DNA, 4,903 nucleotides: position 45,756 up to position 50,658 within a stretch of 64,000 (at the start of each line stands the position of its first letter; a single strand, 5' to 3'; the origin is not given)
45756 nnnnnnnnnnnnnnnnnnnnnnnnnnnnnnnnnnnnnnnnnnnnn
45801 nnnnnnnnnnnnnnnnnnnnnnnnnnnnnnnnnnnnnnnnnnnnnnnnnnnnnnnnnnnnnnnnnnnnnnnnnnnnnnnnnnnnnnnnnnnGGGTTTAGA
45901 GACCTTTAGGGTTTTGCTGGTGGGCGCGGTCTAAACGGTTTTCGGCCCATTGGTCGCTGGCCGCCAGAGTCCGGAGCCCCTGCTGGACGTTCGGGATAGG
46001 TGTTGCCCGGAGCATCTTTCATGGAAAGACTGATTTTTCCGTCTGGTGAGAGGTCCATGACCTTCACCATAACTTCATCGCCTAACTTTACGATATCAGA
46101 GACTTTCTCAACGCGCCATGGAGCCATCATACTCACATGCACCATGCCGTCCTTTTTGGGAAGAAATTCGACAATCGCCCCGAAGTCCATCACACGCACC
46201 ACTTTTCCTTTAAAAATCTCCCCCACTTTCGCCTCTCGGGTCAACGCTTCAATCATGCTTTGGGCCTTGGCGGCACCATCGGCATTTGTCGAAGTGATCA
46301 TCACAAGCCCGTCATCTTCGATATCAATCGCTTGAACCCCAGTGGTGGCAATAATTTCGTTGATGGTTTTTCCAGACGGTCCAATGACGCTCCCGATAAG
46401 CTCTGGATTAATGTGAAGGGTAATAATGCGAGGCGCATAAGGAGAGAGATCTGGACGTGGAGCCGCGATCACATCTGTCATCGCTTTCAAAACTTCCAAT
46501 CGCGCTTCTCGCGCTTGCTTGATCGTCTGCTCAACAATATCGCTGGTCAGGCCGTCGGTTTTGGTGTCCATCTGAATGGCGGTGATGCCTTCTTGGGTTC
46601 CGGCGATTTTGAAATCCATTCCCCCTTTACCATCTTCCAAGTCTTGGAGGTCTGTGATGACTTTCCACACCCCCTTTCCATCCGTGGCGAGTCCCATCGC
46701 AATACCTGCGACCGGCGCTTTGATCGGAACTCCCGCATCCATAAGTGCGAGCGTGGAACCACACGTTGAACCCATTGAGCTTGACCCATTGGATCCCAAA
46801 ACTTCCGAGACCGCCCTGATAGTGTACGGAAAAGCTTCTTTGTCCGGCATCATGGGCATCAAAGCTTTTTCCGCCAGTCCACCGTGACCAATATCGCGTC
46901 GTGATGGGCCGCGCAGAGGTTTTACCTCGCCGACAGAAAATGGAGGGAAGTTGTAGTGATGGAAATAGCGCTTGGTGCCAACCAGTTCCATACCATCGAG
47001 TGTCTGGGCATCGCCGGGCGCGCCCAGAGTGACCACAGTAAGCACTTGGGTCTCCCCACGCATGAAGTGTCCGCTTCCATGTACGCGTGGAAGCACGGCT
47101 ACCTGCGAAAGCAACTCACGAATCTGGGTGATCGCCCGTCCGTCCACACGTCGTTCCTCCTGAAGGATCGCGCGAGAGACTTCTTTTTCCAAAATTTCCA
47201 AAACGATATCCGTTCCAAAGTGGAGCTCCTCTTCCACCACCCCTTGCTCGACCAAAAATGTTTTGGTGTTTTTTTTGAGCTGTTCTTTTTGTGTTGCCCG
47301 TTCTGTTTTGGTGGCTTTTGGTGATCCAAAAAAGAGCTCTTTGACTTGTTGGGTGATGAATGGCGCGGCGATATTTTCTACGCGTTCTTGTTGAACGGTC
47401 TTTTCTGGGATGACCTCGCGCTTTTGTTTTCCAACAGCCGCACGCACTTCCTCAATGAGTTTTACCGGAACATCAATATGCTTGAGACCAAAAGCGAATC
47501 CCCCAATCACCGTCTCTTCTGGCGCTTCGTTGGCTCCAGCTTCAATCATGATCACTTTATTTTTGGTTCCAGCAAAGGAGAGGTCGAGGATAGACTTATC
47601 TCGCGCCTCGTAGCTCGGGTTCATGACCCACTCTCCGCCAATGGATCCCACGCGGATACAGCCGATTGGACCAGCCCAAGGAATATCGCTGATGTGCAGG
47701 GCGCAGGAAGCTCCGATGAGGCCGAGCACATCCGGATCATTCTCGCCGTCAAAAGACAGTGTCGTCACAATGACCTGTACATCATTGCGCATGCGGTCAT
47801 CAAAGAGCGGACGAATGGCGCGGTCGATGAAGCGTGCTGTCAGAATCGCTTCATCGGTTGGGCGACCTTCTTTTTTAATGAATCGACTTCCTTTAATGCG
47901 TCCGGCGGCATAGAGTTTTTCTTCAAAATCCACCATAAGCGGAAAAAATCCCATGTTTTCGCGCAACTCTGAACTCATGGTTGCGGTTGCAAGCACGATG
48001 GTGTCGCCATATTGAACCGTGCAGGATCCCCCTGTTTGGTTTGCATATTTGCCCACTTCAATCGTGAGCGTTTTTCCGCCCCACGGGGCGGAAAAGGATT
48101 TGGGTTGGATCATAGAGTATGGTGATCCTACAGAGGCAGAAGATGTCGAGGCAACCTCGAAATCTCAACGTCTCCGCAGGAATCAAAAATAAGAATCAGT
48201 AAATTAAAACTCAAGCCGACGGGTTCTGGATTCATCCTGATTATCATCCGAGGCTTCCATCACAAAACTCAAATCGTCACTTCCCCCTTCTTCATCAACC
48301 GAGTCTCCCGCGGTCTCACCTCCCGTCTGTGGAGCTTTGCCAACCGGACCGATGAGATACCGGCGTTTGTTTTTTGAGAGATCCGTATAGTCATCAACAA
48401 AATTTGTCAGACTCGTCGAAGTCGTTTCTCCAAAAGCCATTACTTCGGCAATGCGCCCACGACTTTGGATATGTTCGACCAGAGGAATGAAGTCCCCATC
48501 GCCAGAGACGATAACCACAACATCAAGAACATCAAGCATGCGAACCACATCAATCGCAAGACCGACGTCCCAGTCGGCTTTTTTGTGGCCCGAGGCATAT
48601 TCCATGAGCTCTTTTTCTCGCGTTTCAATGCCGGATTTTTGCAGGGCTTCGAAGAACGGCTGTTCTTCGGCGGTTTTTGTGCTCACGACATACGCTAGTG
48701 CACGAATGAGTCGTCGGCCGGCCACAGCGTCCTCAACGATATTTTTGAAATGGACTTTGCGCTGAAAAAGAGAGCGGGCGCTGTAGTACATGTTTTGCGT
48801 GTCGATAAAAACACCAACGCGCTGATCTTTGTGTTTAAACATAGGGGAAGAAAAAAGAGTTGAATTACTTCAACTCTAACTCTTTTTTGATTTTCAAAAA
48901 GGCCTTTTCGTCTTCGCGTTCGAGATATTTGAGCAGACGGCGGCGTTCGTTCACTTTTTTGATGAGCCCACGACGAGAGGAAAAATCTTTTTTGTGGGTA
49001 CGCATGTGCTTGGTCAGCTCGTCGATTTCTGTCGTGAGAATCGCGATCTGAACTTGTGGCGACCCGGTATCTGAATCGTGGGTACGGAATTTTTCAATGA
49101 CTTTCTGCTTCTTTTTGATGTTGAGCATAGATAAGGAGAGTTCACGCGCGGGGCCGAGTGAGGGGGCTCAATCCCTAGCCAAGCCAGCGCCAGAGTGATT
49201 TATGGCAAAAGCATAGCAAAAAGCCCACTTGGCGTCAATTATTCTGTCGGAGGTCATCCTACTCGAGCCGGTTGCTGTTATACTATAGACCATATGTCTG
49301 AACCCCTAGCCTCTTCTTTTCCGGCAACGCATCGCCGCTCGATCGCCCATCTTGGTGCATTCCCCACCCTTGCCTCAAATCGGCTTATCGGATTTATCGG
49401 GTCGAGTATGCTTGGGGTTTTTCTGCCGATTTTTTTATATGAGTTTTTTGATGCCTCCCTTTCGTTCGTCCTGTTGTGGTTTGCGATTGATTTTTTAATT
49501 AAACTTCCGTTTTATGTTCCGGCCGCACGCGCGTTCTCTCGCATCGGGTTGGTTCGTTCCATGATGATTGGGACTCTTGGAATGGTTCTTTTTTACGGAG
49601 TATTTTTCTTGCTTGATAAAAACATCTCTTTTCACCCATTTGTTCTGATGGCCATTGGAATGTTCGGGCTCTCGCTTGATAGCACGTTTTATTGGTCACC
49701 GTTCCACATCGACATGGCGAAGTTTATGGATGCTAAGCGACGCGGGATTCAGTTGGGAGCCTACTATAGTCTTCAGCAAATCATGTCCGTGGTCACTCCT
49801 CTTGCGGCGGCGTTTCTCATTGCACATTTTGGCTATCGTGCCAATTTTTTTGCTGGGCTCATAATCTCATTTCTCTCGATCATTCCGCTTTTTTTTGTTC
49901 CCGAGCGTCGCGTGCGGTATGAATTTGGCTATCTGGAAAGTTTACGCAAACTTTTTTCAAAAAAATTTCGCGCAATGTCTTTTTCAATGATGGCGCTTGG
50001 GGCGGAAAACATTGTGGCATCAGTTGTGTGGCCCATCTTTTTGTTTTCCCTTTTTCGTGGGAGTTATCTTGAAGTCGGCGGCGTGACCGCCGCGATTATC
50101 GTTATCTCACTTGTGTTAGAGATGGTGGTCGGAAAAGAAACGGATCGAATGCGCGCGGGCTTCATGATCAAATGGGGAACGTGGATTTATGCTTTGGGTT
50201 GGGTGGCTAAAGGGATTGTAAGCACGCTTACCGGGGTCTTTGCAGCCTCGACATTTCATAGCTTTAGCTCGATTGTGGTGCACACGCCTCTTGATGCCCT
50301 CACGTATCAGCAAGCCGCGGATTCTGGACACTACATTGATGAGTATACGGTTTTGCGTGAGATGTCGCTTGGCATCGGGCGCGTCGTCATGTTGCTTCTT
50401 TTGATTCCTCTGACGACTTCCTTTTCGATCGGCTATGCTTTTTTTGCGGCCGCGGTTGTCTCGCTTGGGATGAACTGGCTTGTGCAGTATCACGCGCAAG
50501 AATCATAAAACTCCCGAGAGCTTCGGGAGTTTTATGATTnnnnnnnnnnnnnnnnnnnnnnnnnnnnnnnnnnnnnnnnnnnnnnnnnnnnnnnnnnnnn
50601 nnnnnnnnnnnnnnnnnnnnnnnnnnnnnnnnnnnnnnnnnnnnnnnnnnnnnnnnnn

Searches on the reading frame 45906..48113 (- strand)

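Call 8: search_protein_families(library=pfam, proteins=[window:45906-48113:-], max_evalue=0.001)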
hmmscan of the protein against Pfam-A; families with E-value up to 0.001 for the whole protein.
window:45906-48113:- (735 aa): 5 families
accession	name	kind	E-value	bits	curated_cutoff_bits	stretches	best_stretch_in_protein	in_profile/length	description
PF01138.27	RNase_PH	-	6.7e-50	169.3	25.5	2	14-145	3-130/130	3' exoribonuclease family, domain 1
PF00575.29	S1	-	1.5e-16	60.9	22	1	628-699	2-74/74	S1 RNA binding domain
PF03725.20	RNase_PH_C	-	9.1e-16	58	20.8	2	148-211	1-66/67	3' exoribonuclease family, domain 2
PF00013.35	KH_1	-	5.2e-11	42.6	21.5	1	564-622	2-65/66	KH domain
PF03726.19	PNPase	-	0.00093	20.1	24.6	0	263-326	20-80/81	Polyribonucleotide nucleotidyltransferase, RNA binding domain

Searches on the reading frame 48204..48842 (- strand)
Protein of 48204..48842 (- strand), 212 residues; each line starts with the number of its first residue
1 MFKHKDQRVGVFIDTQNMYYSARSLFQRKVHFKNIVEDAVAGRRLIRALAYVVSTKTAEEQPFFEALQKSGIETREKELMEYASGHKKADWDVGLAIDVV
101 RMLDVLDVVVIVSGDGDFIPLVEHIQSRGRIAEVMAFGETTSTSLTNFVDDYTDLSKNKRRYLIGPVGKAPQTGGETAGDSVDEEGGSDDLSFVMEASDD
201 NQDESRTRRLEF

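Call 18: search_protein_families(library=pfam, proteins=[window:48204-48842:-], max_evalue=0.001)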
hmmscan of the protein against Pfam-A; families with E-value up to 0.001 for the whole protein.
window:48204-48842:- (212 aa): 1 family
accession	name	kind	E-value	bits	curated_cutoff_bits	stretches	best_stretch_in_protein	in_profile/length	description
PF01936.24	NYN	-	7.2e-32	111.3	24.2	1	8-155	1-144/145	NYN domain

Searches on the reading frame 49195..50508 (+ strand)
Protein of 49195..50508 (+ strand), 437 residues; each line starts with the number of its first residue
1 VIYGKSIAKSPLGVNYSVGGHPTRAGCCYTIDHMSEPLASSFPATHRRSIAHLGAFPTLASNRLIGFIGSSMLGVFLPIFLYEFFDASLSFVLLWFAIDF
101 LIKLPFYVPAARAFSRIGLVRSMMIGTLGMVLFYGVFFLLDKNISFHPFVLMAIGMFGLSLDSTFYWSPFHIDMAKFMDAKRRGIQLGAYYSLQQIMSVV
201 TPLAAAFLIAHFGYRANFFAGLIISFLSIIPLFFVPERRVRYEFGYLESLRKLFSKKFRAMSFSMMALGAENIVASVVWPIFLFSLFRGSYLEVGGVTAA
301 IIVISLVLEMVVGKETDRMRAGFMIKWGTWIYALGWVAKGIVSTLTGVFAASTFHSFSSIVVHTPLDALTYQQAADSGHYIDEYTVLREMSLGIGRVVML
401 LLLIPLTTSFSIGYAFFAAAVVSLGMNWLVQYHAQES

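Call 18: search_protein_families(library=pfam, proteins=[window:49195-50508:+], max_evalue=0.001)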
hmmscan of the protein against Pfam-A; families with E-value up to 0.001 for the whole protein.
window:49195-50508:+ (437 aa): 1 family
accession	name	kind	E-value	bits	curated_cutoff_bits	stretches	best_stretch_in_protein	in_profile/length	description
PF07690.21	MFS_1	-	1.2e-15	57.8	33.4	1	64-374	6-323/347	Major Facilitator Superfamily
